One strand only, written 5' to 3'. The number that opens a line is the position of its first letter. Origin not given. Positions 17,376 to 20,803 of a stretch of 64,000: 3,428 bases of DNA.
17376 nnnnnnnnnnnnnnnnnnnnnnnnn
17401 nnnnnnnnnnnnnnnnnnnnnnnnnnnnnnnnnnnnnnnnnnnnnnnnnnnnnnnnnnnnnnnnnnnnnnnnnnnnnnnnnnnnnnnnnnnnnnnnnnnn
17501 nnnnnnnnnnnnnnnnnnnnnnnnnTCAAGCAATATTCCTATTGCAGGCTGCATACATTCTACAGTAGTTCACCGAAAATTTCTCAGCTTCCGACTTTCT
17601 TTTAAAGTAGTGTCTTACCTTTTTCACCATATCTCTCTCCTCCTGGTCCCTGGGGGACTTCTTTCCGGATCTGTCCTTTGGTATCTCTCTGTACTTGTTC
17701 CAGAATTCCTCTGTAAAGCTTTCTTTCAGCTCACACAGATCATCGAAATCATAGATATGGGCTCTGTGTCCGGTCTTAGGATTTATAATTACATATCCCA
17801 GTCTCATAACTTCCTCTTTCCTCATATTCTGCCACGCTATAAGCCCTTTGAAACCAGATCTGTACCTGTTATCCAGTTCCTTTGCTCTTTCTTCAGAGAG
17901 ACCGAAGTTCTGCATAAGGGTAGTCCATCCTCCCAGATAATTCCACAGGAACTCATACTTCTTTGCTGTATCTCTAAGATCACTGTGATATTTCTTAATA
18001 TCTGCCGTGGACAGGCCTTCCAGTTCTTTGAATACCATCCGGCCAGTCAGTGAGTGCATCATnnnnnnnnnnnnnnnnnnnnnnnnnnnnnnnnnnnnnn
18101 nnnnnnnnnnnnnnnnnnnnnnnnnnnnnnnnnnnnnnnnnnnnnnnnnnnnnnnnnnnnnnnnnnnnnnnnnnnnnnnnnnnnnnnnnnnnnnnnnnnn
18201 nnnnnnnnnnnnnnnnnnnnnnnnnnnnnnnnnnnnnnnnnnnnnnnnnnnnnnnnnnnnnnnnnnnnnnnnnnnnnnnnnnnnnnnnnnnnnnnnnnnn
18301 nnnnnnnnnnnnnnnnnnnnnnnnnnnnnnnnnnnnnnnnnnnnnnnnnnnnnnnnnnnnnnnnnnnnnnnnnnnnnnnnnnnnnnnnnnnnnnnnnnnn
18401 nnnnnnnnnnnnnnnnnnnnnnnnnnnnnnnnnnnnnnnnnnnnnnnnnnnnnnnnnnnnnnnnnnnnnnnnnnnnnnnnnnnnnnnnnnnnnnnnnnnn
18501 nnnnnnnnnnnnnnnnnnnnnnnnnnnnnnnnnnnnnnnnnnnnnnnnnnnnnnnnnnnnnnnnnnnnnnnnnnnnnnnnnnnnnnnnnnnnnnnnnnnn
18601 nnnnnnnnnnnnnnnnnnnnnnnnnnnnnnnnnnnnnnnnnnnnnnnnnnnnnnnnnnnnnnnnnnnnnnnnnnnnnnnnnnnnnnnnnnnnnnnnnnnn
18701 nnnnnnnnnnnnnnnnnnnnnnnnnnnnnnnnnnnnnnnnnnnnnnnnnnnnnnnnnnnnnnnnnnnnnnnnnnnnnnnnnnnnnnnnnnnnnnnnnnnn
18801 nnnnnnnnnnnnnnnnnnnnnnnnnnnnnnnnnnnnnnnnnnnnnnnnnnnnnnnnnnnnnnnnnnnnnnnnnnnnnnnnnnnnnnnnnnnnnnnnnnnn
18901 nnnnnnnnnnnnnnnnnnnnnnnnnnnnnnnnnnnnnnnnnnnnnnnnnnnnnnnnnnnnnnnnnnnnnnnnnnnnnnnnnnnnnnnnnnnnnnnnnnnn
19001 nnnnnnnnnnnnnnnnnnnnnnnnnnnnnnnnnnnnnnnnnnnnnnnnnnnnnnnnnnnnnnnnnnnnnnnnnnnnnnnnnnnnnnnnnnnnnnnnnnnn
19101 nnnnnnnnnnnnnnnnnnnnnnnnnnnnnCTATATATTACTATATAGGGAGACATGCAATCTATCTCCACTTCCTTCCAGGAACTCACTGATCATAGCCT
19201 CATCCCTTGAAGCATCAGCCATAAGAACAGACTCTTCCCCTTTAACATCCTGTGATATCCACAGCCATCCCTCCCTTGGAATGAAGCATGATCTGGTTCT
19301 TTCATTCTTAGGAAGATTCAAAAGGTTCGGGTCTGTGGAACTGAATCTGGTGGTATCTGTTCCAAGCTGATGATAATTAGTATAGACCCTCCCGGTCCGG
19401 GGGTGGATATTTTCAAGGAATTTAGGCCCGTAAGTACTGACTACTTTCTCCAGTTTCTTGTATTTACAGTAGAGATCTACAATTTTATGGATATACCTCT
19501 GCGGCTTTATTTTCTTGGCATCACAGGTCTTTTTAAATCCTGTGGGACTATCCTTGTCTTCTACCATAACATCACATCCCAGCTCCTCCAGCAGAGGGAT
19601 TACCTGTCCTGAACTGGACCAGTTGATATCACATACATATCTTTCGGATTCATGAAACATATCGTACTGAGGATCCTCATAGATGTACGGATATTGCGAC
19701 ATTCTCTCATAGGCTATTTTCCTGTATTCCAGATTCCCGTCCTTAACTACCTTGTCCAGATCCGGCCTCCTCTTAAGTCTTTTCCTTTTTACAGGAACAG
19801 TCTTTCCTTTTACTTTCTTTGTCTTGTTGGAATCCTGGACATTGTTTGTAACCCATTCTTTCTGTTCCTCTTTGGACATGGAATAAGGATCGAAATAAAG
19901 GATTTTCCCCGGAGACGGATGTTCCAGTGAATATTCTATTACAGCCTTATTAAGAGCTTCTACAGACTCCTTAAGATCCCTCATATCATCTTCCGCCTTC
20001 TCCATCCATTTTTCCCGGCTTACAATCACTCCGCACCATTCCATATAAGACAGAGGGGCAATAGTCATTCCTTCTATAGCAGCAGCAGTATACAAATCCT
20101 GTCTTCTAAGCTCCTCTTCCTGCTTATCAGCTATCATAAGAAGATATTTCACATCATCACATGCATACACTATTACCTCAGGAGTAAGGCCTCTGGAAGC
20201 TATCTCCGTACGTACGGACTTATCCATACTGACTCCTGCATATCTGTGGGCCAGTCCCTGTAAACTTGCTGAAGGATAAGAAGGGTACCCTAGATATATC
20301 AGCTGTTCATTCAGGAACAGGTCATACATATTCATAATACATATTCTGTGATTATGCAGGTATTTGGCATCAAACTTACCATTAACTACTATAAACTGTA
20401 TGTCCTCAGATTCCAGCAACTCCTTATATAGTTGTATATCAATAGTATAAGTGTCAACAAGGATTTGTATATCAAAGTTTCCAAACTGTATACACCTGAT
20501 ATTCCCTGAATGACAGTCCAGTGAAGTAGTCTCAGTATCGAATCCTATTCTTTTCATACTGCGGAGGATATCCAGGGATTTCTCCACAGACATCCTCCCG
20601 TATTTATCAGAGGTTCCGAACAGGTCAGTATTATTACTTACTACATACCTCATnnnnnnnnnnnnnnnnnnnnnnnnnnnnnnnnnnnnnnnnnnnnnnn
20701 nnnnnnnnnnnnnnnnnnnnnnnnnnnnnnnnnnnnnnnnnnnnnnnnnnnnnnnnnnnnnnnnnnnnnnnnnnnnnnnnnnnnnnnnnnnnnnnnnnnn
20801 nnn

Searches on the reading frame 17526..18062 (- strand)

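Call 59: search_protein_families(library=pfam, proteins=[window:17526-18062:-], max_evalue=0.00001)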
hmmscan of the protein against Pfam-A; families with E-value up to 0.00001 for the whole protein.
window:17526-18062:- (178 aa): 1 family
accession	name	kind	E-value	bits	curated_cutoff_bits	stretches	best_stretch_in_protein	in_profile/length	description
PF00476.26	DNA_pol_A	-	8e-06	25.5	34.3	0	21-103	198-278/381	DNA polymerase family A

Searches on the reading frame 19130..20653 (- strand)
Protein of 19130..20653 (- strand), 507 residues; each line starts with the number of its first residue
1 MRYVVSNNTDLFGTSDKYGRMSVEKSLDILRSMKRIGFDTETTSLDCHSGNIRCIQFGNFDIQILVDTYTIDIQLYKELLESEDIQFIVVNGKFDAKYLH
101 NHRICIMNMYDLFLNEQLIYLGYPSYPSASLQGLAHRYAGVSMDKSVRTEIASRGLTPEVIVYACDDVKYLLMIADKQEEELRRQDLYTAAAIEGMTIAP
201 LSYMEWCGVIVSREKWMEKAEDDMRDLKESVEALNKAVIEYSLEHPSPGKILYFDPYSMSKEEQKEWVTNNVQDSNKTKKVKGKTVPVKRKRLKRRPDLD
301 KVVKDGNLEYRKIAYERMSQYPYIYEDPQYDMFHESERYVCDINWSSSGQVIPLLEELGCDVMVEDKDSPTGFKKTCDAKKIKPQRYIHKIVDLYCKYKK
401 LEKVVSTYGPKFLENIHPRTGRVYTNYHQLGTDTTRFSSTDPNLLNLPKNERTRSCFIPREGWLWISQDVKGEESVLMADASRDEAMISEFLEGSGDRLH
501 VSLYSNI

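Call 56: search_protein_families(library=pfam, proteins=[window:19130-20653:-], max_evalue=0.0001)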
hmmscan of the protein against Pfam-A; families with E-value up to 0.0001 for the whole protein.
window:19130-20653:- (507 aa): 2 families
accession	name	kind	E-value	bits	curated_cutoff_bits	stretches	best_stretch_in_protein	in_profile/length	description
PF00476.26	DNA_pol_A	-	1.9e-24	86.8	34.3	1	343-494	30-183/381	DNA polymerase family A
PF01612.26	DNA_pol_A_exo1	-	2.5e-23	83.2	23.6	1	27-182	14-172/173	3'-5' exonuclease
